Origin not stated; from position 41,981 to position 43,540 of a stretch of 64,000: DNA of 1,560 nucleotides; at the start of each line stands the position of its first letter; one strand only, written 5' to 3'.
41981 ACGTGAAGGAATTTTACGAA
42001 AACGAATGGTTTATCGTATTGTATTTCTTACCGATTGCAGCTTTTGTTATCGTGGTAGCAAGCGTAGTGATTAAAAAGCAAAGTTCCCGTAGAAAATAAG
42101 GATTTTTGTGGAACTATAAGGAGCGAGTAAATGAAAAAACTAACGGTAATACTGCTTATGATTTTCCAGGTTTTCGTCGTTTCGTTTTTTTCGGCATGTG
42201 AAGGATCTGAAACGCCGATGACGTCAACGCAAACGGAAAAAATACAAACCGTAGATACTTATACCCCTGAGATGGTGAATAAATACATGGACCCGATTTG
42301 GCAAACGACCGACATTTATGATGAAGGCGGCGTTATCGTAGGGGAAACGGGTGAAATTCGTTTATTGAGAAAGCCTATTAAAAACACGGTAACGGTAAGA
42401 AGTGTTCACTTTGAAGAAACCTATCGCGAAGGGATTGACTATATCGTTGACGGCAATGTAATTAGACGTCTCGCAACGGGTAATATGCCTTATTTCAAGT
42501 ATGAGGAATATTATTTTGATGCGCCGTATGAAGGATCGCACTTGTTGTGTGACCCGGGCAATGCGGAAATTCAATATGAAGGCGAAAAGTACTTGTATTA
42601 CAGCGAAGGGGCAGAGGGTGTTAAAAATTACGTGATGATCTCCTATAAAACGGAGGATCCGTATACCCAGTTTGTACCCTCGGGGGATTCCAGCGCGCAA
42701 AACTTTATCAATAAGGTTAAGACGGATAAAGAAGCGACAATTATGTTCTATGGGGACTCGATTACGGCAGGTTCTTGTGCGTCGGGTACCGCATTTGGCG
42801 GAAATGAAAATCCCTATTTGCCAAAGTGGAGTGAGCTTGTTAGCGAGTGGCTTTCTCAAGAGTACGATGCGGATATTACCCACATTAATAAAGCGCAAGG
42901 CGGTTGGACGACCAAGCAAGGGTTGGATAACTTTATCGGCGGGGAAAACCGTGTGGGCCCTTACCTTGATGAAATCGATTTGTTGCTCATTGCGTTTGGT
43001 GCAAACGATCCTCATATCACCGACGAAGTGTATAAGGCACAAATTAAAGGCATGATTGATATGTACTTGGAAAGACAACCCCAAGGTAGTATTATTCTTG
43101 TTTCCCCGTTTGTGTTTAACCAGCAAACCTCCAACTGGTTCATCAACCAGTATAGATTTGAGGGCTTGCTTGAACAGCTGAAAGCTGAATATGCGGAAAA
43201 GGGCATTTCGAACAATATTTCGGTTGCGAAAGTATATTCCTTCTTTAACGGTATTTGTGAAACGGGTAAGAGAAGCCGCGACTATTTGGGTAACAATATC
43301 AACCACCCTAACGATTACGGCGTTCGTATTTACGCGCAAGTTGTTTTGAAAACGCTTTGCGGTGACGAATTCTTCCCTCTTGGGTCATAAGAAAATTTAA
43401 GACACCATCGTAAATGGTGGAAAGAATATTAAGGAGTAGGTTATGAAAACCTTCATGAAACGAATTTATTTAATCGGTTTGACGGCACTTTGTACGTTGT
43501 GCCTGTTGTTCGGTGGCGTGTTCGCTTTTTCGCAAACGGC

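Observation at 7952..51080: A 43-kb glycan-utilisation-like locus is dominated by seven giant secreted proteins (about 9,850 aa in total)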

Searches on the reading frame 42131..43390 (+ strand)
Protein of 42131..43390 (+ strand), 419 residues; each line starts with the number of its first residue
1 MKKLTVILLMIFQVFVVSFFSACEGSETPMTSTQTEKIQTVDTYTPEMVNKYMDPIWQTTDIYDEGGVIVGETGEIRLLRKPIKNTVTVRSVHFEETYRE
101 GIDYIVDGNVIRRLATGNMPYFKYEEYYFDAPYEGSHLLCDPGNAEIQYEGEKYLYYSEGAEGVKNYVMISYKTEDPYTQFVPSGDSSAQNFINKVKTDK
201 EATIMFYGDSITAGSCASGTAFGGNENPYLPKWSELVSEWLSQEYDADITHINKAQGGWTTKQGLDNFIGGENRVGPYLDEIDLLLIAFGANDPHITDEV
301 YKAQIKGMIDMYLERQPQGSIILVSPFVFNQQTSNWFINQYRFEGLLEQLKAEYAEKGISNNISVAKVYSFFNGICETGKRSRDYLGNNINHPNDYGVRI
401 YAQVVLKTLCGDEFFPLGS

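Call 5: search_protein_families(library=pfam, proteins=[window:42131-43390:+], max_evalue=0.01)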
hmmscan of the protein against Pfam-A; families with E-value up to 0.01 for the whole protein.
window:42131-43390:+ (419 aa): 2 families
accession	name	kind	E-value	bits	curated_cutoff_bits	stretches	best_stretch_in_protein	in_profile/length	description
PF13472.12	Lipase_GDSL_2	-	4.2e-14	53.9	32.9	1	206-399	1-177/178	GDSL-like Lipase/Acylhydrolase family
PF00657.28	Lipase_GDSL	-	9.2e-06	26.4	23.6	1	204-402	1-205/208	GDSL-like Lipase/Acylhydrolase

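Call 35: search_protein_families(library=ncbifam, proteins=[window:42131-43390:+], max_evalue=0.1)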
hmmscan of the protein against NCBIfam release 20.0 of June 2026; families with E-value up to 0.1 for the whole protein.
window:42131-43390:+ (419 aa): 0 families
